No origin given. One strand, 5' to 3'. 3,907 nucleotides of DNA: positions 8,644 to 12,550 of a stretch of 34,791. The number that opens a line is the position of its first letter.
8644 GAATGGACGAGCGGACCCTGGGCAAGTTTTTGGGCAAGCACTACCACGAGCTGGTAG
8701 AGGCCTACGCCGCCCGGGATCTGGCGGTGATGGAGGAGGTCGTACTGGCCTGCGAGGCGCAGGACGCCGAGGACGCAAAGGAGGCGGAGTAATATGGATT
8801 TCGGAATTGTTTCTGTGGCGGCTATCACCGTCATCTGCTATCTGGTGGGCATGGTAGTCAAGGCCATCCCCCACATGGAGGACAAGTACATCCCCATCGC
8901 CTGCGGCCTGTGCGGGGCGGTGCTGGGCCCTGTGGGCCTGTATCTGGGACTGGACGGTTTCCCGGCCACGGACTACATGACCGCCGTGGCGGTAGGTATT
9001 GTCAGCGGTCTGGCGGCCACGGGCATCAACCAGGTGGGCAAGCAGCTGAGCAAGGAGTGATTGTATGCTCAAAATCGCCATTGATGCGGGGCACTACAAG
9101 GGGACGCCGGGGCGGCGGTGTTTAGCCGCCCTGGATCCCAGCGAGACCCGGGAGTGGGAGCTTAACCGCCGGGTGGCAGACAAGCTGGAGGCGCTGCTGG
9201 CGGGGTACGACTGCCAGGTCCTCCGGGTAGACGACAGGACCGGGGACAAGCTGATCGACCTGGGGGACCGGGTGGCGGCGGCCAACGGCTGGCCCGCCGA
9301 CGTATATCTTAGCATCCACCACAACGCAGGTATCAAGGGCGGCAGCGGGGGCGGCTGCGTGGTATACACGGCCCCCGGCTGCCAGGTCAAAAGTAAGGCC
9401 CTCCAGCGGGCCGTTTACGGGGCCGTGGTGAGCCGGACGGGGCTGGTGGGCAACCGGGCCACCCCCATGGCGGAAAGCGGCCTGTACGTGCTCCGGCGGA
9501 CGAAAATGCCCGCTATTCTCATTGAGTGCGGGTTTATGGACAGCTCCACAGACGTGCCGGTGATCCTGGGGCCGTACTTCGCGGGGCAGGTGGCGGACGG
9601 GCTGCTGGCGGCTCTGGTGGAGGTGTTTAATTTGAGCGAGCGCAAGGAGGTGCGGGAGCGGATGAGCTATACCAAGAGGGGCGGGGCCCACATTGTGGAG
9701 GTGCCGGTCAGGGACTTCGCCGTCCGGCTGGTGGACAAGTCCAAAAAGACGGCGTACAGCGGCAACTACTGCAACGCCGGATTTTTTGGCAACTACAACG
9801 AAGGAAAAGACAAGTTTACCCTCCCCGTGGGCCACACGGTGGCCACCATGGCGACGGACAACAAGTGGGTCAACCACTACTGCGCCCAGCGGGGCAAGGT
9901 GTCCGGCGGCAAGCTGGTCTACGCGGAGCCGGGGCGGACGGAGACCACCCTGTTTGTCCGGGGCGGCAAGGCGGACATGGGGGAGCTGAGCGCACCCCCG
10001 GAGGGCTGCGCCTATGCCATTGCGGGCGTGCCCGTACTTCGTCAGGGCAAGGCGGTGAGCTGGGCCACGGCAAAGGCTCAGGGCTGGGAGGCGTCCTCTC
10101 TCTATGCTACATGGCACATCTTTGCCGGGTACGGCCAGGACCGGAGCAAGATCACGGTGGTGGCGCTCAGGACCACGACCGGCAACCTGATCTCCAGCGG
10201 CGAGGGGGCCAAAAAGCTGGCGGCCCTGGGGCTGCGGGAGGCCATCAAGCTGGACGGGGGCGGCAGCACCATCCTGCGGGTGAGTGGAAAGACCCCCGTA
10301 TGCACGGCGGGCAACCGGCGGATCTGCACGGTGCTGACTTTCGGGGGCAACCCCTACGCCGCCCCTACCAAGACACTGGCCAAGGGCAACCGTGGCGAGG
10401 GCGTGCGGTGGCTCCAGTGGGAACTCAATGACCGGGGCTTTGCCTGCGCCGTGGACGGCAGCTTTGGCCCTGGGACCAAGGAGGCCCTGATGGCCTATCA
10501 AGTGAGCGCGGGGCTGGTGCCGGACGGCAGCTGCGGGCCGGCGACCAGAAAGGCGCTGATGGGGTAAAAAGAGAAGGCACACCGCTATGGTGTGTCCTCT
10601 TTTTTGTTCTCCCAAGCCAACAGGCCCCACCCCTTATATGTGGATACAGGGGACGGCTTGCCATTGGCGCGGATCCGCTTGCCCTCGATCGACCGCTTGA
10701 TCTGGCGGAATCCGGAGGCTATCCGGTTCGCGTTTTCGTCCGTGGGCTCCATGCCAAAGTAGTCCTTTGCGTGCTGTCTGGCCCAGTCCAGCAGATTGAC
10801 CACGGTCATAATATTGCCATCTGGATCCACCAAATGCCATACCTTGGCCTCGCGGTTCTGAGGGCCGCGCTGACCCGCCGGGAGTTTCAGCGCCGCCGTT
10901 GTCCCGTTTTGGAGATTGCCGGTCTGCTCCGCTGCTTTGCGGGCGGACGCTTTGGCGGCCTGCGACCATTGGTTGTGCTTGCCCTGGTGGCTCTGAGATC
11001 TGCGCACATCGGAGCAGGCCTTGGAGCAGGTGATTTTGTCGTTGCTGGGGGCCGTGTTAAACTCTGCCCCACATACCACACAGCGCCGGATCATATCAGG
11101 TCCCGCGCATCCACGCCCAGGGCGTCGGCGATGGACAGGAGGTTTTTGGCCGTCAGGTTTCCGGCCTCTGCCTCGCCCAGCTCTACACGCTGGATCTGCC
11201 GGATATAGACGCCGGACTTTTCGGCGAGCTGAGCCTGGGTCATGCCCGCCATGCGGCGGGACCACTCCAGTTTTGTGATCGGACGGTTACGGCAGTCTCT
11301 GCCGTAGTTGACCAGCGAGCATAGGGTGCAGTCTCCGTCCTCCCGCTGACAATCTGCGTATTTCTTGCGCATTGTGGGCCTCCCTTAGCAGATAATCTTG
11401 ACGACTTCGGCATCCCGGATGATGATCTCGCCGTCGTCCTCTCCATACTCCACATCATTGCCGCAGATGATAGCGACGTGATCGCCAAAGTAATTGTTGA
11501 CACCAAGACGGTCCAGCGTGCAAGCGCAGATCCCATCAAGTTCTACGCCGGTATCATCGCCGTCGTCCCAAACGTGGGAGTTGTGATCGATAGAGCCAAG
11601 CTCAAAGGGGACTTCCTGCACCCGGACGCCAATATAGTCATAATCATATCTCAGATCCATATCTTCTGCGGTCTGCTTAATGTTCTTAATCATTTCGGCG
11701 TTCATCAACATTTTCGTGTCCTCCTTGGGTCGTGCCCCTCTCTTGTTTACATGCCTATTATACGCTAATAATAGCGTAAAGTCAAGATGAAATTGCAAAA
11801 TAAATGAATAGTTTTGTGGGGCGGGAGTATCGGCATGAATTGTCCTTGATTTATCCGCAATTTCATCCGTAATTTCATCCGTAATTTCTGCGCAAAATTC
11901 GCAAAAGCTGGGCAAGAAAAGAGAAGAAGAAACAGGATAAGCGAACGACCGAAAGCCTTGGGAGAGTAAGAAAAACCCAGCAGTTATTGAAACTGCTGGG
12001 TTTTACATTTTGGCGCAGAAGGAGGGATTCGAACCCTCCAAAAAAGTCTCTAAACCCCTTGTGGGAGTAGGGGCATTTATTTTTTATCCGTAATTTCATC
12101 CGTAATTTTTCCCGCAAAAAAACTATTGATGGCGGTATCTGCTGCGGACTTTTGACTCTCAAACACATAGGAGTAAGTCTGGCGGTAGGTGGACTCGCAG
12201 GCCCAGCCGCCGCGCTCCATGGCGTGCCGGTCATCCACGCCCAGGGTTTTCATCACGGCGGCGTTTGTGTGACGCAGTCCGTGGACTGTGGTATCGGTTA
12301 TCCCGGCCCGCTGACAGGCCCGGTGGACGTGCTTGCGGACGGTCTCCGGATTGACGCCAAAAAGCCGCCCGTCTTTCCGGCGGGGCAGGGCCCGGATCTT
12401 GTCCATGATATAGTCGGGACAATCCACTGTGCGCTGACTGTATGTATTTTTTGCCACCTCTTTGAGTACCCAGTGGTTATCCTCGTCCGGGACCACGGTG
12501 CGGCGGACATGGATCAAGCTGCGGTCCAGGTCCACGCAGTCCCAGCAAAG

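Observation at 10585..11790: Three-gene reverse-strand operon beside attP with anti-defence (acr-aca-like) architecture: consensus promoter with an operator, a small very acidic protein, a Cys4-XRE HTH and a zinc-ribbon protein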

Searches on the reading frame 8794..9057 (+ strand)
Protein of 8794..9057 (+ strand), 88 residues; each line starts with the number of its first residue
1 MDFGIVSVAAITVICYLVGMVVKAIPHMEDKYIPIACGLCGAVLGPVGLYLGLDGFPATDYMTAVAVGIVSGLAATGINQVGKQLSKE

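Call 7: search_protein_families(library=pfam, proteins=[window:8794-9057:+], max_evalue=1)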
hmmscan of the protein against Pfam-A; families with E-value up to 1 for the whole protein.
window:8794-9057:+ (88 aa): 3 families
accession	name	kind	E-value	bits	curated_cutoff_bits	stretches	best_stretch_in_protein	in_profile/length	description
PF16079.10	Phage_holin_5_2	-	6.5e-22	78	29.2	1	11-85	1-76/76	Phage holin family Hol44, in holin superfamily V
PF01694.28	Rhomboid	-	0.014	16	22.6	1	2-64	37-96/143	Rhomboid domain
PF06946.16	Phage_holin_5_1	-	0.021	15.6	22.4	1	1-79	1-78/93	Bacteriophage A118-like holin, Hol118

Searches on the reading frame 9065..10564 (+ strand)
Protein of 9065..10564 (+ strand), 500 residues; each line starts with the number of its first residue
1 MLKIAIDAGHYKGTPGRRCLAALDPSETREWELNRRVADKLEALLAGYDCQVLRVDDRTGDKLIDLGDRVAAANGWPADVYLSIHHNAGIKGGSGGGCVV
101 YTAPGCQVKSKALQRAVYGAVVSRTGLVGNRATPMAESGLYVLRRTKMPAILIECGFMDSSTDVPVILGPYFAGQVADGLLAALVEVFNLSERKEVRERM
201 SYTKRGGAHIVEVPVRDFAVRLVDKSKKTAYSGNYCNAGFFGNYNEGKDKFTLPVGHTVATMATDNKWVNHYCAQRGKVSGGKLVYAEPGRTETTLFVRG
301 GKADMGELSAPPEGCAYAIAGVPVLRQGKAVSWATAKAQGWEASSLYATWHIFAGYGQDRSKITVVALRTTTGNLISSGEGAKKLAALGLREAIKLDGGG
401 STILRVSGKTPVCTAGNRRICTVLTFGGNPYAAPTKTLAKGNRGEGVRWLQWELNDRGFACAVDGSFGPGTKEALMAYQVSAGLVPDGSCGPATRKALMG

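Call 7: search_protein_families(library=pfam, proteins=[window:9065-10564:+], max_evalue=1)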
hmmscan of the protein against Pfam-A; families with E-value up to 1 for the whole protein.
window:9065-10564:+ (500 aa): 4 families
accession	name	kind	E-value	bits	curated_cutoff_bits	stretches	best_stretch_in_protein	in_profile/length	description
PF01520.23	Amidase_3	-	8.1e-29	101.3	27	1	4-184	1-172/174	N-acetylmuramoyl-L-alanine amidase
PF01471.23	PG_binding_1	-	5.5e-14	52.5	23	1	443-498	1-57/57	Putative peptidoglycan binding domain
PF09992.14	NAGPA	-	1.9e-07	31.9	25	1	279-424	24-166/169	Phosphodiester glycosidase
PF09374.15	PG_binding_3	-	3.6e-06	27.5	24.6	1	446-477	2-33/76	Predicted Peptidoglycan domain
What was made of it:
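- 8794..10567 (+): Lysis cassette (context): holin 8794-9060 and Amidase_3 endolysin 9065-10567, convergent with the operon. Call 7.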

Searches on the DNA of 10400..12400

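Call 67: search_rna_families(source=window, start=10400, end=12400, threshold=evalue, max_evalue=1)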
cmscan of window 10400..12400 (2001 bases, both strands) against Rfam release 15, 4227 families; matches with E-value up to 1: 3.
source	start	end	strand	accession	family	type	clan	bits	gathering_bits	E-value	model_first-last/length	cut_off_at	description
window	11912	12005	+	RF04178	BTnc005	Gene; sRNA;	-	22.8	174.8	0.018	1-205/205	no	Bacteroides sRNA BTnc005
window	12014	12070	+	RF04351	Plastid-psbl-rps4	Cis-reg;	-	21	68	0.25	1-53/53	no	Plastid-psbl-rps4 3UTR RNA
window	12022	12038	-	RF00023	tmRNA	Gene;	CL00001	13.3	47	0.0096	347-363/374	no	transfer-messenger RNA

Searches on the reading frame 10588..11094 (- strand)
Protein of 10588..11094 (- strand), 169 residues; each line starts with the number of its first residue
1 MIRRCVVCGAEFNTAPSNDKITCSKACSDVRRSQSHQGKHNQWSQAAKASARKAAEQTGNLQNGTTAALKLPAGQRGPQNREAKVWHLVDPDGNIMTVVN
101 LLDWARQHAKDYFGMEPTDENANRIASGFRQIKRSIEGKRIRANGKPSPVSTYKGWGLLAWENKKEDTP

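Call 7: search_protein_families(library=pfam, proteins=[window:10588-11094:-], max_evalue=1)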
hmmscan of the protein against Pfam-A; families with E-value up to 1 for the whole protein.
window:10588-11094:- (169 aa): 4 families
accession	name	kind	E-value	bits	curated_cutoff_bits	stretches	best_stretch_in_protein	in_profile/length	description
PF07965.17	Integrin_B_tail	-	0.023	15.6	33.6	1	3-45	7-47/88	Integrin beta tail domain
PF01787.22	Ilar_coat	-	0.026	14.8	22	1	36-116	5-83/204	Ilarvirus coat protein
PF05766.18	NinG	-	0.11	12.7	25.4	1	3-54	7-54/193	Bacteriophage Lambda NinG protein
PF09889.16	DUF2116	-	0.96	9.9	26.8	0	3-37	4-34/59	Probable treble clef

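Call 8: search_protein_families(library=phrogs, proteins=[window:10588-11094:-], max_evalue=0.1)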
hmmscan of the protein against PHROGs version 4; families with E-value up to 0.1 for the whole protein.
window:10588-11094:- (169 aa): 5 families
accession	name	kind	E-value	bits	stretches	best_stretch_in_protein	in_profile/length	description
phrog_1271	-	DNA, RNA and nucleotide metabolism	5.3e-06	27.1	1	3-47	213-262/361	HNH endonuclease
phrog_6975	-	unknown function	0.0075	17.5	1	1-70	12-78/149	-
phrog_32573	-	unknown function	0.031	15.5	1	2-39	75-111/118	-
phrog_12986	-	unknown function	0.065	14.4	1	3-55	7-66/130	-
phrog_2862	-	unknown function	0.099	13.9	0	3-61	3-58/118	-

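Call 9: search_protein_families(library=ncbifam, proteins=[window:10588-11094:-], max_evalue=1)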
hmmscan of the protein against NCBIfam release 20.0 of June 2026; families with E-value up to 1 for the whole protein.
window:10588-11094:- (169 aa): 0 families

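Call 10: search_protein_families(library=padloc, proteins=[window:10588-11094:-], max_evalue=1)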
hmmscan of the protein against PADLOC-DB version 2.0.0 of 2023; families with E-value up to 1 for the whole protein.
window:10588-11094:- (169 aa): 0 families

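Call 12: search_solved_structures(query=window:10588-11094:-, max_evalue=10, show_alignments=2)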
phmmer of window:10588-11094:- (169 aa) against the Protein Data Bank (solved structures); distinct sequences matched with E-value up to 10: 4.
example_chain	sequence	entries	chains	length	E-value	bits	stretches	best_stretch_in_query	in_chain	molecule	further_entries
6s5y_A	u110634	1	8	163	0.0015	22.1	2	49-98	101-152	Group B streptococcal R4 surface protein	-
9sbg_A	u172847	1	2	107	0.62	13.6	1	57-131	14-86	Protein elav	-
9sbf_A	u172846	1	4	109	0.65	13.5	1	57-131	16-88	Protein elav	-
6s5x_A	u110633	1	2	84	1.2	12.7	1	42-98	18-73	Group B streptococcal R4 surface protein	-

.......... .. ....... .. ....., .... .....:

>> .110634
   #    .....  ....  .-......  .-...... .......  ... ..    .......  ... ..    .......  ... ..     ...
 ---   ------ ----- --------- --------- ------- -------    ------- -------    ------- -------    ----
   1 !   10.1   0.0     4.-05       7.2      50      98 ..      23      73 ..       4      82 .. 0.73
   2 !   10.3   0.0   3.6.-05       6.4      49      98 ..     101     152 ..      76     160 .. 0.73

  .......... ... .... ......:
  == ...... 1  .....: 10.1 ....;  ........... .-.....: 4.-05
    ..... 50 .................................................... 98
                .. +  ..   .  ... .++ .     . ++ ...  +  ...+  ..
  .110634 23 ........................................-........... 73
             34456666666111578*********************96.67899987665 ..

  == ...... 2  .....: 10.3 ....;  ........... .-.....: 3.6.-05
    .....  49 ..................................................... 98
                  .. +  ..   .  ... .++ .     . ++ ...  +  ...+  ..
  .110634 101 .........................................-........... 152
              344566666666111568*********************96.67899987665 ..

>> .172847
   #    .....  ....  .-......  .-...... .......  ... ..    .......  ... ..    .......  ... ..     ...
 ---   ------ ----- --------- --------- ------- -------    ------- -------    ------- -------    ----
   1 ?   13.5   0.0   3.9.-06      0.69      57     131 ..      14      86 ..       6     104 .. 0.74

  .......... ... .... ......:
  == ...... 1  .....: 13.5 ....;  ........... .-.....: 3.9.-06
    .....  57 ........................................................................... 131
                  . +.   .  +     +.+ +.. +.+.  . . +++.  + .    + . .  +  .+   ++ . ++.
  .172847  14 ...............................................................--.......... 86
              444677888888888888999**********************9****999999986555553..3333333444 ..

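Call 16: find_homologous_proteins(query=window:10588-11094:-)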
Query window:10588-11094:- (169 aa): 96 proteins with E <= 0.001 among 150 candidates.
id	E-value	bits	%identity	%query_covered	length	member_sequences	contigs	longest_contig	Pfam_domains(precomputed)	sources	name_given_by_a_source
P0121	6.2e-103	360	94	100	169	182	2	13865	-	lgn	-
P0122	2.8e-82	293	79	97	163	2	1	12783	-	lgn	-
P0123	5.0e-78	279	75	97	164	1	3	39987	-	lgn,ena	-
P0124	2.5e-76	274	73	98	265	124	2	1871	-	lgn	-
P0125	8.1e-71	256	70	98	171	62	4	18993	-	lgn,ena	-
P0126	1.7e-70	255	68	98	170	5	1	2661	-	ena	-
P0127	9.6e-70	252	67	100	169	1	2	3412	-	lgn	-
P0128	3.4e-69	250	69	100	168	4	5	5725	-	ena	-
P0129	4.4e-69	250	69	99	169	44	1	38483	-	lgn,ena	-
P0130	4.8e-69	250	68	98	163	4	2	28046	-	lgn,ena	-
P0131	6.7e-69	249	69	97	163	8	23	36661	-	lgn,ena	-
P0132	9.0e-69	249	66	98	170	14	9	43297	-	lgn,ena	-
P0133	3.0e-68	247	67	96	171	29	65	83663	-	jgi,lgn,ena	jgi:hypothetical protein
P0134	7.0e-68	246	66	99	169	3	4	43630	-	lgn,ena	-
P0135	7.4e-68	246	67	97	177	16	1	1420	-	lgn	-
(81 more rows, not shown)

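Call 27: predict_structure(alignment_id=A2)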
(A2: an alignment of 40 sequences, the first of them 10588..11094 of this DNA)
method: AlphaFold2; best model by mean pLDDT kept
length: 169 residues; sequences in the alignment: 40
mean_pLDDT: 80.0   pTM: 0.50
mean pLDDT of the five models: 80.0, 77.3, 75.4, 73.8, 73.7
residues with pLDDT >= 90: 70; 70-90: 55; 50-70: 40; < 50: 4
segments of 3 or more residues with pLDDT < 50: 167-169
pLDDT, mean of each block of 10 residues (from residue 1): 92 89 91 72 71 64 54 53 81 90 90 92 92 88 84 92 62
secondary structure, 60 per line:
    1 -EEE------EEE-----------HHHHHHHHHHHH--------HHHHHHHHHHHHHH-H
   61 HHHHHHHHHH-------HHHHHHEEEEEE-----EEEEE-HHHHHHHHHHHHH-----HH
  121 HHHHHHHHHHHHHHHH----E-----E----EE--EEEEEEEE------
elements in order: E2-4 E11-13 H25-36 H45-58 H60-70 H78-83 E84-89 E95-99 H101-113 H119-136 E156-163

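Call 31: fold_search(model_id=the predicted structure, library=pdb)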
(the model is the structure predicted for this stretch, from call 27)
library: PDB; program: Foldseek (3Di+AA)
matches with E <= 10: 164; with E <= 0.001: 0
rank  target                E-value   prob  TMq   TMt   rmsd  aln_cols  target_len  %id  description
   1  9kja                  5.7e-02  0.85  0.24  0.51   6.5        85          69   20  Anti-CRISPR protein AcrVA3 (released 2025-11-12)
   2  1u3e_M                9.6e-02  0.51  0.25  0.25   6.9       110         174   14  DNA binding and cleavage by the HNH homing endonuclease I-HmuI (released 2004-08-31)
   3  9w4u_D                1.1e+00  0.06  0.12  0.17   8.3        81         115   16  ASFV E146L (released 2025-09-17)
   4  9j46_E                1.3e+00  0.11  0.10  0.14   7.6        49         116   20  Crystal structure of ASFV E146L (released 2025-01-01)
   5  4tma_I                1.7e+00  0.75  0.20  0.66   5.8        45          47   18  Crystal structure of gyrase bound to its inhibitor YacG (released 2014-07-23)
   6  4tma_K                1.7e+00  0.66  0.20  0.57   6.4        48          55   17  Crystal structure of gyrase bound to its inhibitor YacG (released 2014-07-23)
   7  9j46_A                1.7e+00  0.05  0.12  0.16   8.3        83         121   17  Crystal structure of ASFV E146L (released 2025-01-01)
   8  9j46_D                1.8e+00  0.05  0.11  0.15   8.5        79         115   18  Crystal structure of ASFV E146L (released 2025-01-01)
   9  9w4u_C                1.9e+00  0.04  0.12  0.16   8.3        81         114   16  ASFV E146L (released 2025-09-17)
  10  9j46_B                2.0e+00  0.08  0.10  0.14   8.1        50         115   20  Crystal structure of ASFV E146L (released 2025-01-01)
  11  8q7o_D                2.0e+00  0.05  0.13  0.16  12.1        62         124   18  Crystal structure of the FZD3 cysteine-rich domain in complex with a nanobody (14478) (released 2024-08-28)
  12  9j46_C                2.0e+00  0.04  0.12  0.17   8.3        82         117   16  Crystal structure of ASFV E146L (released 2025-01-01)
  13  9j46_F                2.0e+00  0.04  0.12  0.15   8.5        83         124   17  Crystal structure of ASFV E146L (released 2025-01-01)
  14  8wr4_B                2.1e+00  0.12  0.19  0.03   6.2        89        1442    9  Structure of CbCas9-PcrIIC1 complex bound to 62-bp DNA substrate (non-targeting complex) (released 2024-06-05)
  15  8iyq_A                2.3e+00  0.12  0.17  0.04   6.6        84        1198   11  Structure of CbCas9 bound to 20-nucleotide complementary DNA substrate (released 2024-06-05)
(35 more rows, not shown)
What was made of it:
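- The gene 3 match to AcrVA3 is weak (E=0.057, TM 0.24 on the query; call 31).
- Tried and rejected: The gene 3 fold matches to AcrVA3 (E=0.057), I-HmuI (0.096) and YacG (call 31).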

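Call 76: search_dna_similar(query=window:10588-11094:-, collection=phages, mode=protein, max_evalue=0.00001, max_rows=25)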
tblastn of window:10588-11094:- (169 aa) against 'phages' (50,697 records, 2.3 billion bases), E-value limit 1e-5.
Records with a match: 2; places in all: 2; records where one place covers at least 80% of the query: 2.
Best place of each record, by identity: <60% 2.
By first word of the organism name: Bacteriophage 2.
By host as written in the record: - 2.
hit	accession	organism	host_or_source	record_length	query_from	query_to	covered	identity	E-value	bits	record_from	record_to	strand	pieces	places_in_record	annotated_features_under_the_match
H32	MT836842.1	Bacteriophage sp.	human fecal samples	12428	2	162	95%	35.6%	2e-22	98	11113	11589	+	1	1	record has no annotation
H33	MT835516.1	Bacteriophage sp.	human fecal samples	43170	2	164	96%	32.1%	1e-11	67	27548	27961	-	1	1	record has no annotation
